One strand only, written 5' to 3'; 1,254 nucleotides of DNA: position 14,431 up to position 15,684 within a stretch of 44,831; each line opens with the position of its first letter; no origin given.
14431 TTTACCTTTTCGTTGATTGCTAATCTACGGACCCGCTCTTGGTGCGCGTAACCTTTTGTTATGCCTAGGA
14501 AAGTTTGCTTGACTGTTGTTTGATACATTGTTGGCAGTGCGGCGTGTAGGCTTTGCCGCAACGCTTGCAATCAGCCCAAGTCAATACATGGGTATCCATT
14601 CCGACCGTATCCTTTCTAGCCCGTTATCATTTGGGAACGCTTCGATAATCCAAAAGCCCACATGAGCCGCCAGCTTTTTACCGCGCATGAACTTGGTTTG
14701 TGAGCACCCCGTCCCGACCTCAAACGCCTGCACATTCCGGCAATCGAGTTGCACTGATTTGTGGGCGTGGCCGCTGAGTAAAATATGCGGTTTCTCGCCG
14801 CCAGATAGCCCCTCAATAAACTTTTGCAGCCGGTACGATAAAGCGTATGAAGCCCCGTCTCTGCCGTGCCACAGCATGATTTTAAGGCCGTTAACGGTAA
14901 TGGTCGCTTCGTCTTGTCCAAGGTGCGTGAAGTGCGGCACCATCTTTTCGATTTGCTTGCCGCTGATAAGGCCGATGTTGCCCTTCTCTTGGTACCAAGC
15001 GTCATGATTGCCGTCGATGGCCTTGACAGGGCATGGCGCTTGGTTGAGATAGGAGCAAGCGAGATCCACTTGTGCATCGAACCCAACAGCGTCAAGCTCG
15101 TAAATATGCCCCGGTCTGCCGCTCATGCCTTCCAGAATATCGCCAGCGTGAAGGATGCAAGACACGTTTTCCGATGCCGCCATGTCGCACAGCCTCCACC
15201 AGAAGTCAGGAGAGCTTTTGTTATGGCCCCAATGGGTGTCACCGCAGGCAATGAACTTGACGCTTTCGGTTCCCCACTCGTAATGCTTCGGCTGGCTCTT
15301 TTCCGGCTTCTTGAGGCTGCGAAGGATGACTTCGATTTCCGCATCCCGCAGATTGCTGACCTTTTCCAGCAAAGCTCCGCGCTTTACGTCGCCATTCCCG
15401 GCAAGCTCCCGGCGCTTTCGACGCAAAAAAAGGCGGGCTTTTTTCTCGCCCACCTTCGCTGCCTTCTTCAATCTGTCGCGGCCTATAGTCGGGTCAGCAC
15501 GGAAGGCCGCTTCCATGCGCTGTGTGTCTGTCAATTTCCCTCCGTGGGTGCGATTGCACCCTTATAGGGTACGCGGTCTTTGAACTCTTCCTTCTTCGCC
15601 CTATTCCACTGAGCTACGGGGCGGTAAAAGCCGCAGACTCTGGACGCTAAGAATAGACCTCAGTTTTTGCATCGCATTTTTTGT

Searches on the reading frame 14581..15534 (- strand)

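Call 31: search_protein_families(library=pfam, proteins=[window:14581-15534:-], max_evalue=0.001)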
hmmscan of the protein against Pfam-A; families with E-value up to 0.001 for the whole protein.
window:14581-15534:- (317 aa): 2 families
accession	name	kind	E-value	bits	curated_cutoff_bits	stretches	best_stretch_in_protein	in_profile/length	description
PF12850.12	Metallophos_2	-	7.1e-10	39.5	27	1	94-275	3-134/154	Calcineurin-like phosphoesterase superfamily domain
PF00149.33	Metallophos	-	1.2e-06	29.6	21.5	1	93-209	2-104/191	Calcineurin-like phosphoesterase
